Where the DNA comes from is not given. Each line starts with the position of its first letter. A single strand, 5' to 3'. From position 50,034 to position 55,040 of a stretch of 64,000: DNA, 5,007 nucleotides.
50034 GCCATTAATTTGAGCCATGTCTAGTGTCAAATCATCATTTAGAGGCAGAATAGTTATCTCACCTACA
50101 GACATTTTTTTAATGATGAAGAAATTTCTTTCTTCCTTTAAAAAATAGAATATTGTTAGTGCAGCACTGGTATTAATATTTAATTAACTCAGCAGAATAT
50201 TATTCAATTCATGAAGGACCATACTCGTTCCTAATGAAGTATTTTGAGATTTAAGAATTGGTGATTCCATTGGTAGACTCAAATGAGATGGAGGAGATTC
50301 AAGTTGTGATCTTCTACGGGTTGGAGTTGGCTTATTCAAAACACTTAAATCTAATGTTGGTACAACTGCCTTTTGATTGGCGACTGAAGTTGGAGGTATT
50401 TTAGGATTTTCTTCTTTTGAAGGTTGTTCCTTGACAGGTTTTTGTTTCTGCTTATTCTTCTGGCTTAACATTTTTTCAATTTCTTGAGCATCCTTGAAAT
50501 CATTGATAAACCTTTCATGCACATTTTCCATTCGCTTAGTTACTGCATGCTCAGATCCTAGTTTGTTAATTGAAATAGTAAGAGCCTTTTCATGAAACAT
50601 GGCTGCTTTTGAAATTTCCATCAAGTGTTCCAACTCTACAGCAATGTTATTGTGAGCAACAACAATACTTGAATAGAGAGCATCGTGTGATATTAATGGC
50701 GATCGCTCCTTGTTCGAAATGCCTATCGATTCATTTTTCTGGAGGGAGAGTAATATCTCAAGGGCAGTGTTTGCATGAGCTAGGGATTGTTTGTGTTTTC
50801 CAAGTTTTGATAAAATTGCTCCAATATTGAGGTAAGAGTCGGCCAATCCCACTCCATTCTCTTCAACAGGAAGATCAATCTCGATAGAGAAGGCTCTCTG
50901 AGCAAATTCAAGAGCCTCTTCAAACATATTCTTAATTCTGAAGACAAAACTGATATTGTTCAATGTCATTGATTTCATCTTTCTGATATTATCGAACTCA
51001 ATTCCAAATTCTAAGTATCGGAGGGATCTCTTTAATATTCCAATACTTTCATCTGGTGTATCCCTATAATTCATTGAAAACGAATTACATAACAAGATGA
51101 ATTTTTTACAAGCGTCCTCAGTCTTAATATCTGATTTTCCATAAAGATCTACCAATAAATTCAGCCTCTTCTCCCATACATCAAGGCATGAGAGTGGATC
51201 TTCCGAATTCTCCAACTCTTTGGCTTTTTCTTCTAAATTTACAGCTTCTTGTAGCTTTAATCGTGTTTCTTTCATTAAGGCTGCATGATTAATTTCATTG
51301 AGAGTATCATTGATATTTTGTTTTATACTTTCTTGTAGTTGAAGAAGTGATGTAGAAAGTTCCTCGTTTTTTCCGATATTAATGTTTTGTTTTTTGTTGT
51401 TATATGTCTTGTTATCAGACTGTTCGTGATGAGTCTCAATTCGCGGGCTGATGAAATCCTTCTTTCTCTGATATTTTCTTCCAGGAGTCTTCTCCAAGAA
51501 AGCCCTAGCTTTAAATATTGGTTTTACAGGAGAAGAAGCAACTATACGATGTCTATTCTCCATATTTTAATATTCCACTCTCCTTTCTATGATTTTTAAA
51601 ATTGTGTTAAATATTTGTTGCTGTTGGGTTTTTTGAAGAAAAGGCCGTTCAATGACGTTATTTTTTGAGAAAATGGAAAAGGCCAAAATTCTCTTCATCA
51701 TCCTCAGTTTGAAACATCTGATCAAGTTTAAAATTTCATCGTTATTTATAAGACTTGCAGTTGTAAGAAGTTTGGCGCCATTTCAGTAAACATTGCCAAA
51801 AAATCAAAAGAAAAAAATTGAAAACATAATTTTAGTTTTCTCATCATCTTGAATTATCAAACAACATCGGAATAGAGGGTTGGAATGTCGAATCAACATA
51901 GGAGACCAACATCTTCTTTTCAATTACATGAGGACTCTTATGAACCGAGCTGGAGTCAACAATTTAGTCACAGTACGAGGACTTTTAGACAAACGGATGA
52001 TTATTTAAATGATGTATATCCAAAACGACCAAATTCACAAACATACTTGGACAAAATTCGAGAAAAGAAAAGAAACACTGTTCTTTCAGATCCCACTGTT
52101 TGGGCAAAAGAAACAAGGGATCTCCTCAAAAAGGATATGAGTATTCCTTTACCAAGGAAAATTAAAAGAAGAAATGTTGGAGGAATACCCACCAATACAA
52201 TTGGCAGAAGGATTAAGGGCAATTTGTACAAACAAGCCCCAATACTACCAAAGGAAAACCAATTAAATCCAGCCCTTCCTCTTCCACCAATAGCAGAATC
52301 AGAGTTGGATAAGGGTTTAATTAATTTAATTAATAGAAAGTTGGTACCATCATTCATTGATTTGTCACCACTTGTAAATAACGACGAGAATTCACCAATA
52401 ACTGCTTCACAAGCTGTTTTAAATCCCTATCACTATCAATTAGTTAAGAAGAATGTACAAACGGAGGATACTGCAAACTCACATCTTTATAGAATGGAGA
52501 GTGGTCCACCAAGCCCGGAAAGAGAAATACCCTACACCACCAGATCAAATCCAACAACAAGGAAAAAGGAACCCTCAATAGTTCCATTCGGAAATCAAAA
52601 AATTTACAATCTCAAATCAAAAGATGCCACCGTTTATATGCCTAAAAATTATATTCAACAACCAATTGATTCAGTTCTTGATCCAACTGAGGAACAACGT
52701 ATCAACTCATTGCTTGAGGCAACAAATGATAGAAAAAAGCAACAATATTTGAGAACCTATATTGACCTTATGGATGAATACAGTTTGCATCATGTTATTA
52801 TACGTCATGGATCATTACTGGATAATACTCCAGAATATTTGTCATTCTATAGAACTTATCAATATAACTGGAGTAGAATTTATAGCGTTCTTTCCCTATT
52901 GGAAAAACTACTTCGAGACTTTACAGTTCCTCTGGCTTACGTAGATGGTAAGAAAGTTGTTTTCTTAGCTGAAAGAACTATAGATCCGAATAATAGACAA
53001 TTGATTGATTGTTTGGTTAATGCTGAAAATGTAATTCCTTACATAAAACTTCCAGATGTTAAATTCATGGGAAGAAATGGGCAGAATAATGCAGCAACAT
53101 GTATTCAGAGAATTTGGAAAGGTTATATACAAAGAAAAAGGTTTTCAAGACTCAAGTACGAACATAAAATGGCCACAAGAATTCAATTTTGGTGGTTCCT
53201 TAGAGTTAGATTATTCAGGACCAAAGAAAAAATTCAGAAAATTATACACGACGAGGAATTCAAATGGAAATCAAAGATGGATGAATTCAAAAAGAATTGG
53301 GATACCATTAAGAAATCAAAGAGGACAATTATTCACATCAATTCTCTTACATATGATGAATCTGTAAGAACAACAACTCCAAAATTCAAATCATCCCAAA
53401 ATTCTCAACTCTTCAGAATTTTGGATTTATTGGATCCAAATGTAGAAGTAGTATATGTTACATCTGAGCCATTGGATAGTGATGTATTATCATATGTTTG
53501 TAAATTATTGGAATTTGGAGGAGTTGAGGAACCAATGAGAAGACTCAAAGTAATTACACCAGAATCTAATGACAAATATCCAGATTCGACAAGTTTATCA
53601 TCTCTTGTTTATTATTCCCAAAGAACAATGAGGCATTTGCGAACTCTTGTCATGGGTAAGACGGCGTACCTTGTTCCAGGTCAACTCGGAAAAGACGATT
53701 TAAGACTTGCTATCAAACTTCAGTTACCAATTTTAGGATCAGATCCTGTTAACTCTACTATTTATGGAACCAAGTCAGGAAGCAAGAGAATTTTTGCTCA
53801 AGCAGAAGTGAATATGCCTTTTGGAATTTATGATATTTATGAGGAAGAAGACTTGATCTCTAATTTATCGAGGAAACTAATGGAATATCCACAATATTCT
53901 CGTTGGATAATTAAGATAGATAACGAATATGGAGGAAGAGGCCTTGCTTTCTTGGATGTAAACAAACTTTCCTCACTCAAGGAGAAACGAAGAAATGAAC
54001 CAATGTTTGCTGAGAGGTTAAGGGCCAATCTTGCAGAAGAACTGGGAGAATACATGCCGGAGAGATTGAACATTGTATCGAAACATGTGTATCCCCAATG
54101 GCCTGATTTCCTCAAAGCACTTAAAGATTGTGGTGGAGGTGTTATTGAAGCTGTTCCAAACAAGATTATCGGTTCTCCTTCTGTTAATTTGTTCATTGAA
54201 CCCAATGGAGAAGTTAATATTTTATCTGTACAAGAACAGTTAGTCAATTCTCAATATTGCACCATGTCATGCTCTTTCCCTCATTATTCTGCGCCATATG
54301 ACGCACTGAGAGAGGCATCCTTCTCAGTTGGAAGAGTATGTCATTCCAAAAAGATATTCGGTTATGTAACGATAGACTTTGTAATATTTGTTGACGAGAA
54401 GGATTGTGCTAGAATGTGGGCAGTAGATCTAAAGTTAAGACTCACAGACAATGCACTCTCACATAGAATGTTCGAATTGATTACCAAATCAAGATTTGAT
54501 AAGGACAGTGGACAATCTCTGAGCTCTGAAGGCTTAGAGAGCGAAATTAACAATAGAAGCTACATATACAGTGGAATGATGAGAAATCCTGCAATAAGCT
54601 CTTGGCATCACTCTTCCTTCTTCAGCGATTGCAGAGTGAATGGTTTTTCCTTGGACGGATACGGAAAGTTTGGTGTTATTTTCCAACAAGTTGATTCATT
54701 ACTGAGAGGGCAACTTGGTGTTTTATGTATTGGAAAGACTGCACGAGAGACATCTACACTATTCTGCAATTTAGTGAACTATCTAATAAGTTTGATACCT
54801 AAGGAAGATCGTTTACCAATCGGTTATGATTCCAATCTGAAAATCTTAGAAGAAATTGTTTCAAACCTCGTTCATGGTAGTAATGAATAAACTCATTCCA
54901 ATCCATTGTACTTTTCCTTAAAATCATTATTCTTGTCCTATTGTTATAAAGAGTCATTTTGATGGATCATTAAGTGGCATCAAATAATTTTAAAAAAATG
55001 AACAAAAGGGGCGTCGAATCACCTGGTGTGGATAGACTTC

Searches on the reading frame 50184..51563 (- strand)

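Call 20: search_protein_families(library=pfam, proteins=[window:50184-51563:-])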
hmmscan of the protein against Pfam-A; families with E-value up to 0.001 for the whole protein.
window:50184-51563:- (459 aa): 5 families
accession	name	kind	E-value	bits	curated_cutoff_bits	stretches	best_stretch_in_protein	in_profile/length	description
PF13424.12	TPR_12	-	1e-10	42.1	30.1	1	199-271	4-75/77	Tetratricopeptide repeat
PF00515.34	TPR_1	-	2.7e-10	40.1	27.8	1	241-270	1-30/34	Tetratricopeptide repeat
PF13374.12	TPR_10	-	1.4e-05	25.3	27.5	0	240-269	1-30/42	Tetratricopeptide repeat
PF07719.23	TPR_2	-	0.0001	22.6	27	0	241-270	1-30/34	Tetratricopeptide repeat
PF13181.12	TPR_8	-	0.00027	21.3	25.7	0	241-270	1-30/34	Tetratricopeptide repeat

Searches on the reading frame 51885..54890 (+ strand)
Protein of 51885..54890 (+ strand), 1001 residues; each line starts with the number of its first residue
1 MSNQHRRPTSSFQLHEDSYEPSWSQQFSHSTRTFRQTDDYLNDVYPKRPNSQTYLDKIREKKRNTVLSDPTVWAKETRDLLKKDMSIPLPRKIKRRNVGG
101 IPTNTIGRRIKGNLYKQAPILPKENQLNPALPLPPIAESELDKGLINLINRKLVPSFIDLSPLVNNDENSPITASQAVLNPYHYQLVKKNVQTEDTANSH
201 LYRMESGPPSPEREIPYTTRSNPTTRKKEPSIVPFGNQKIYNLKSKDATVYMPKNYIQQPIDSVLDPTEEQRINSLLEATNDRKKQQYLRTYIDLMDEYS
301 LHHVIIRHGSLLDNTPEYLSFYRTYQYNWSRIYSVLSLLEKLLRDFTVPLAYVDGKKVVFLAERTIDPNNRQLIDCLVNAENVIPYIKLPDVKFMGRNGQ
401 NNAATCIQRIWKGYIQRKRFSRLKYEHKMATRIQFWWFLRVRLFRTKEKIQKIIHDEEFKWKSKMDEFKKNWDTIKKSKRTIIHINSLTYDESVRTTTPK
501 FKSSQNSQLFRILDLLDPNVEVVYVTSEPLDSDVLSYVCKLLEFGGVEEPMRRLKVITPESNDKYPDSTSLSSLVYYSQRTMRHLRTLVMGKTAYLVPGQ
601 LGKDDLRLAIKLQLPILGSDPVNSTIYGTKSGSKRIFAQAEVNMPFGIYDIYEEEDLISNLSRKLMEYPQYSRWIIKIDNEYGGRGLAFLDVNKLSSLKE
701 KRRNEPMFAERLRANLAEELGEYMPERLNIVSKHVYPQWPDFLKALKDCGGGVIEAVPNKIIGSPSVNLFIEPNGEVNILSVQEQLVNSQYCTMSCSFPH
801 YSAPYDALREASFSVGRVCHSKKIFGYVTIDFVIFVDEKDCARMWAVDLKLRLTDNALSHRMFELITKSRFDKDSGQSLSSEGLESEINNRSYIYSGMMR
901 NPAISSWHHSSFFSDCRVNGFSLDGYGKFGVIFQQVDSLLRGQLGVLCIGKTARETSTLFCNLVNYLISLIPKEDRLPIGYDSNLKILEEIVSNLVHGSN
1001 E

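Call 20: search_protein_families(library=pfam, proteins=[window:51885-54890:+])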
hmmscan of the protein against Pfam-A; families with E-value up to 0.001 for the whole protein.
window:51885-54890:+ (1001 aa): 2 families
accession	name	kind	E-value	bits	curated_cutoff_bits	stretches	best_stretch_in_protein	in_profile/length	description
PF24923.1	ATP-grasp_IQCH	-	5.5e-63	213.2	27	1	624-872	4-264/266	IQCH-like, ATP-grasp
PF00612.33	IQ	-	2.5e-05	24.1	20.3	1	402-420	2-20/21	IQ calmodulin-binding motif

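Call 61: find_encoding_contigs(protein=window:51885-54890:+, flank=10000, max_places=2)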
Protein window:51885-54890:+ (1001 aa): no gene with exactly this product is on record in the collection.
